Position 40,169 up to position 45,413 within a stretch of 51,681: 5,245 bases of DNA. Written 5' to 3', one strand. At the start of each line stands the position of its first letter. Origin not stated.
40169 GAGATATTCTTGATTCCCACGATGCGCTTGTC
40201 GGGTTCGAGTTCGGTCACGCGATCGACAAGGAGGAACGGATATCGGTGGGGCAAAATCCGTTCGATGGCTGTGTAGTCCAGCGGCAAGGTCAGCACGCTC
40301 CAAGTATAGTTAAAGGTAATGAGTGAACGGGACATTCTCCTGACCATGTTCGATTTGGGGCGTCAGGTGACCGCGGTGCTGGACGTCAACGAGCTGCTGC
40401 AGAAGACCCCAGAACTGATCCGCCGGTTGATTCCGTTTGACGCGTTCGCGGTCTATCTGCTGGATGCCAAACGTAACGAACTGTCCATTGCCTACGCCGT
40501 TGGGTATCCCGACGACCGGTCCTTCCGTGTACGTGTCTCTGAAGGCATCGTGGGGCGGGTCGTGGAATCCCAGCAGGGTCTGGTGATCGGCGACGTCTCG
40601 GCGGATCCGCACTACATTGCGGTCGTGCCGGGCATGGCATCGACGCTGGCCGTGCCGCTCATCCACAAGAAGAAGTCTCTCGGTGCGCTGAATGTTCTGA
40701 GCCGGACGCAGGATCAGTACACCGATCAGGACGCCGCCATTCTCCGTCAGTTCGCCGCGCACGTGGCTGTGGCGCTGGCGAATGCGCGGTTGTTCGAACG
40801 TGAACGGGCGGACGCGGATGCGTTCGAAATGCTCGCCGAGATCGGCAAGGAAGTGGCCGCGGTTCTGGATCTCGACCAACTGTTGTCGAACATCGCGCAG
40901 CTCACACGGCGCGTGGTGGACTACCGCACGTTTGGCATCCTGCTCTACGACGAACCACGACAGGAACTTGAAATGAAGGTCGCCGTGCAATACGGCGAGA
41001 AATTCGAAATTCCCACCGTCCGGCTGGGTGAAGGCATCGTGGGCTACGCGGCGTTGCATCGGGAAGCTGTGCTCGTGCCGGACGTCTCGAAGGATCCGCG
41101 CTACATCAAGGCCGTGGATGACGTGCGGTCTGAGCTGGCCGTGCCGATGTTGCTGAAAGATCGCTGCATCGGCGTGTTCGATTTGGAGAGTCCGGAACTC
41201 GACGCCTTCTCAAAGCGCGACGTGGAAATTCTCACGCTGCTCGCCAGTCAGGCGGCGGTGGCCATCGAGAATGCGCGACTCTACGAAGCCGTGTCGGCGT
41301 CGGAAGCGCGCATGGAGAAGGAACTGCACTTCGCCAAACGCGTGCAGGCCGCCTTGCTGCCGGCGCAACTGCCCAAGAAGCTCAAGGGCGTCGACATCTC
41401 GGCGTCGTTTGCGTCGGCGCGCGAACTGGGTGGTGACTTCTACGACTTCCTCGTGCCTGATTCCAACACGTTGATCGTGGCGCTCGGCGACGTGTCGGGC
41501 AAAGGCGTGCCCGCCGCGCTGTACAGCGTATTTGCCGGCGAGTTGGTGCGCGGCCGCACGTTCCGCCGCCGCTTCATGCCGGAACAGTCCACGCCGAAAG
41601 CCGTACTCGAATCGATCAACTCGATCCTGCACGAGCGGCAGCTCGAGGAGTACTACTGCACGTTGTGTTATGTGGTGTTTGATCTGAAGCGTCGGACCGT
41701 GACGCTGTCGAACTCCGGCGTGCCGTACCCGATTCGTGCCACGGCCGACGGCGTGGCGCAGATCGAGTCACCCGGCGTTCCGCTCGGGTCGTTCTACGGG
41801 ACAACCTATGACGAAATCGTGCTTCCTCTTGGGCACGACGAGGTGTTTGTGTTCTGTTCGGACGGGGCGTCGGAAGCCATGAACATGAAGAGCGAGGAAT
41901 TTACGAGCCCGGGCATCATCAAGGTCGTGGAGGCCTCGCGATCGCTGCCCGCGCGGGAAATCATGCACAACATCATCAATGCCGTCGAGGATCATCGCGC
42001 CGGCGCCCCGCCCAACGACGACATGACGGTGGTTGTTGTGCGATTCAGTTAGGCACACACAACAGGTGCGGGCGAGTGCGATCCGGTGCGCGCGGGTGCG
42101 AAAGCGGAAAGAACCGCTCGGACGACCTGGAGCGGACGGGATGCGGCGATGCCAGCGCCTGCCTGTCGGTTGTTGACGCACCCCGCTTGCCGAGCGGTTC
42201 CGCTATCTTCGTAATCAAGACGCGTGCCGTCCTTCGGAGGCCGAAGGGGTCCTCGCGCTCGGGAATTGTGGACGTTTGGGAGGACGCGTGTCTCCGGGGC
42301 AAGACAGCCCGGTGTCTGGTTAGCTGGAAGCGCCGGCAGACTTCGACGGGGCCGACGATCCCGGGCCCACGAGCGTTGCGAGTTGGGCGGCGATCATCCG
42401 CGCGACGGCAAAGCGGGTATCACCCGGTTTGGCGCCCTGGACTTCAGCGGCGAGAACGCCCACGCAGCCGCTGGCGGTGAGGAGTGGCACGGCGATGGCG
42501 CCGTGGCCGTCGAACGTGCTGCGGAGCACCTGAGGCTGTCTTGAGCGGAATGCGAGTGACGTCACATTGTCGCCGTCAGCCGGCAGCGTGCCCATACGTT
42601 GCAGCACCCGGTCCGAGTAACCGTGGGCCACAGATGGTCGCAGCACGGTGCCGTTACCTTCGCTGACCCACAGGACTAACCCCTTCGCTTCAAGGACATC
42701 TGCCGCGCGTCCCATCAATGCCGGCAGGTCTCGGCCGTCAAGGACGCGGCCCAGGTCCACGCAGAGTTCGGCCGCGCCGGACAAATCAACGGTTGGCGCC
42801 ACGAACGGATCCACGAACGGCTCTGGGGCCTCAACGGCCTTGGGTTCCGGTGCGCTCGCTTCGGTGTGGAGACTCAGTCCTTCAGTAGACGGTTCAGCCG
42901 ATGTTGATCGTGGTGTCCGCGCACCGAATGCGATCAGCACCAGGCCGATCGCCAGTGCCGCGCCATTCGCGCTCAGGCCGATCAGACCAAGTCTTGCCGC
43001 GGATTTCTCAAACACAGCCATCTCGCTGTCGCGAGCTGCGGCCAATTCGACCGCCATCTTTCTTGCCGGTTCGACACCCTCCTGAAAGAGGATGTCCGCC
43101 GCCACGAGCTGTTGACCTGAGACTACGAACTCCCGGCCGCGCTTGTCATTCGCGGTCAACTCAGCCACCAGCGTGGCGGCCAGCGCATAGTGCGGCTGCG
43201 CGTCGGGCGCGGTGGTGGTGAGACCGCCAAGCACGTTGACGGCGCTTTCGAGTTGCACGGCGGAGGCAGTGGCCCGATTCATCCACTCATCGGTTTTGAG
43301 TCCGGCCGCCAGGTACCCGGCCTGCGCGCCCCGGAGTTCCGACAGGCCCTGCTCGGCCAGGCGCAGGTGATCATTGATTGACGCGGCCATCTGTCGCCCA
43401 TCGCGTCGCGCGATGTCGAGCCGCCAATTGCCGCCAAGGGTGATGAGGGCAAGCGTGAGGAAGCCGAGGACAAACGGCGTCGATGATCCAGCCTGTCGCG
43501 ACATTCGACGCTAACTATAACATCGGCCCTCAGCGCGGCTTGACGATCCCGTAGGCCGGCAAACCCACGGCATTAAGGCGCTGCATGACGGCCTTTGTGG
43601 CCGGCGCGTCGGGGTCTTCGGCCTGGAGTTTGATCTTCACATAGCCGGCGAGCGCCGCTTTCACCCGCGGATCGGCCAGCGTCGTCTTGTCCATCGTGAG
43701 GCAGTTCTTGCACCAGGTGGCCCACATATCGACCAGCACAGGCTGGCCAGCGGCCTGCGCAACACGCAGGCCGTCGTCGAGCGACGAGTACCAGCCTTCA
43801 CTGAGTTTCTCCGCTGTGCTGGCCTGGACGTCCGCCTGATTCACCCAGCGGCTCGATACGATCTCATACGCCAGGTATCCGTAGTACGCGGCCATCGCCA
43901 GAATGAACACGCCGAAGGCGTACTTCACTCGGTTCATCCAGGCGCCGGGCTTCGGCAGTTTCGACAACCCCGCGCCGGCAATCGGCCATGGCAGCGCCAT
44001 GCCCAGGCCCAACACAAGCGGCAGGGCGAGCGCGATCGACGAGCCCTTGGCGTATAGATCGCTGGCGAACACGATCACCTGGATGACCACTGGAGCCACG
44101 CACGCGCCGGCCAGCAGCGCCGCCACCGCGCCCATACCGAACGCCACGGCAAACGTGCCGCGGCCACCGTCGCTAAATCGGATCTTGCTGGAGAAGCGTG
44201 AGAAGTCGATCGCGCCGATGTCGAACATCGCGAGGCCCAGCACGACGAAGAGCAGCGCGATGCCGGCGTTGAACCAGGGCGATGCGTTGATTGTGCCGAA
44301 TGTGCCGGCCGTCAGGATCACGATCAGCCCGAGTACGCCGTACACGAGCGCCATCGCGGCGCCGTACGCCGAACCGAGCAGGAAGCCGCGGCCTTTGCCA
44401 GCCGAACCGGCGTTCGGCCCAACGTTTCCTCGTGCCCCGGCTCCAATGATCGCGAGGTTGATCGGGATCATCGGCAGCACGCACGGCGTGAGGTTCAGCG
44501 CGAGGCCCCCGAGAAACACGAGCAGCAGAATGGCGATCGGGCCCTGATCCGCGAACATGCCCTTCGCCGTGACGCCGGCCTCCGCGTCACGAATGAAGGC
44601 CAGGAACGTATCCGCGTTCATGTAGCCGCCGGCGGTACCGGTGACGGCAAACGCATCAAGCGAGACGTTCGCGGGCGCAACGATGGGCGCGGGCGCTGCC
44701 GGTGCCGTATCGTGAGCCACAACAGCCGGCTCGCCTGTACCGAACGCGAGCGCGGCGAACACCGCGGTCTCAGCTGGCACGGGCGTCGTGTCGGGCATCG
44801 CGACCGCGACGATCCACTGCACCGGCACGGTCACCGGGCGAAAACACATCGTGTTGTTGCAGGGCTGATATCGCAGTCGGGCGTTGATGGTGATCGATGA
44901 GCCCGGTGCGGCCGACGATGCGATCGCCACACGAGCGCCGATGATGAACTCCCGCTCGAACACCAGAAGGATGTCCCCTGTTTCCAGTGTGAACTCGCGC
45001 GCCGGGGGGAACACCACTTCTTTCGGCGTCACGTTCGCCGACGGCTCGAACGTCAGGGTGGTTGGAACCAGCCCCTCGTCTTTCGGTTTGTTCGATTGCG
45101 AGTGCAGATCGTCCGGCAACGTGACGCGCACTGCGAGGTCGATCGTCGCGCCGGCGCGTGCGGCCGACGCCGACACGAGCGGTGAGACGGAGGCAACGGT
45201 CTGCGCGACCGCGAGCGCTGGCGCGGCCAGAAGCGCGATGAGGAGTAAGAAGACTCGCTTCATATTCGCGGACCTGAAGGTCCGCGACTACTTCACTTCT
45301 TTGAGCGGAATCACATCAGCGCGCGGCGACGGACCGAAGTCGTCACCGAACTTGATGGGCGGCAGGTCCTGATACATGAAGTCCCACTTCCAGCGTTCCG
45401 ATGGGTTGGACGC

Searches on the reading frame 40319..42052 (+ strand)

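Call 49: search_protein_families(library=pfam, proteins=[window:40319-42052:+], max_evalue=0.00001)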
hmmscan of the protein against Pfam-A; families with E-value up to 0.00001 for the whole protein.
window:40319-42052:+ (577 aa): 4 families
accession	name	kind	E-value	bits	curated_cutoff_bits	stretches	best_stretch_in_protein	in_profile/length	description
PF13185.12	GAF_2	-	9.1e-41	139.7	28.6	2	183-317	2-136/136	GAF domain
PF01590.32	GAF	-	6.2e-37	127.5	22.4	2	22-153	1-133/133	GAF domain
PF07228.17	SpoIIE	-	7.9e-36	124.2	25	1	382-576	2-191/192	Stage II sporulation protein E (SpoIIE)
PF13492.12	GAF_3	-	1.3e-25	90.7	27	2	23-155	2-129/129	GAF domain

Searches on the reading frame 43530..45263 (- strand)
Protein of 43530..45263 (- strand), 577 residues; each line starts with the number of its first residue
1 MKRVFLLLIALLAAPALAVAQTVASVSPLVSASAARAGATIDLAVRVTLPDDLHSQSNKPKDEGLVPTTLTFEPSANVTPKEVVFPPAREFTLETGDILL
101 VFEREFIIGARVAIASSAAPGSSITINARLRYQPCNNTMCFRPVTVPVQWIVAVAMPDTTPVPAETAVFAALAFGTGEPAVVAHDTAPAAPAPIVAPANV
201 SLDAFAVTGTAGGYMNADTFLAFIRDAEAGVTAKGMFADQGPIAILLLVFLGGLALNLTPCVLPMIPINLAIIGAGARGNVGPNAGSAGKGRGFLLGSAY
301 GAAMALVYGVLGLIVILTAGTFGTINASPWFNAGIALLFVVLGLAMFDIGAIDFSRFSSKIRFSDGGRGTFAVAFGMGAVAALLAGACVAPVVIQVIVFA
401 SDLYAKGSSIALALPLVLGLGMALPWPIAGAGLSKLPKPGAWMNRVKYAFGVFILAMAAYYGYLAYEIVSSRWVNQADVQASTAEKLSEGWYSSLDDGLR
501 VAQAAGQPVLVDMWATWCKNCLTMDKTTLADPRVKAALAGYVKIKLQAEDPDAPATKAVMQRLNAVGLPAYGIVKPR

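Call 49: search_protein_families(library=pfam, proteins=[window:43530-45263:-], max_evalue=0.00001)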
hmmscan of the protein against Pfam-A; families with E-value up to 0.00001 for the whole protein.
window:43530-45263:- (577 aa): 3 families
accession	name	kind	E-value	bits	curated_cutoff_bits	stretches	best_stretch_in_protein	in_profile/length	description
PF02683.22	DsbD_TM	-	3.7e-34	118.4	27.1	1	245-460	3-213/219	Cytochrome C biogenesis protein transmembrane domain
PF13899.12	Thioredoxin_7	-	3.6e-12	46.7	27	1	491-576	2-83/83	Thioredoxin-like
PF11412.14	DsbD_N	-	8.7e-07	29.4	25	1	34-145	15-112/119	Thiol:disulfide interchange protein DsbD, N-terminal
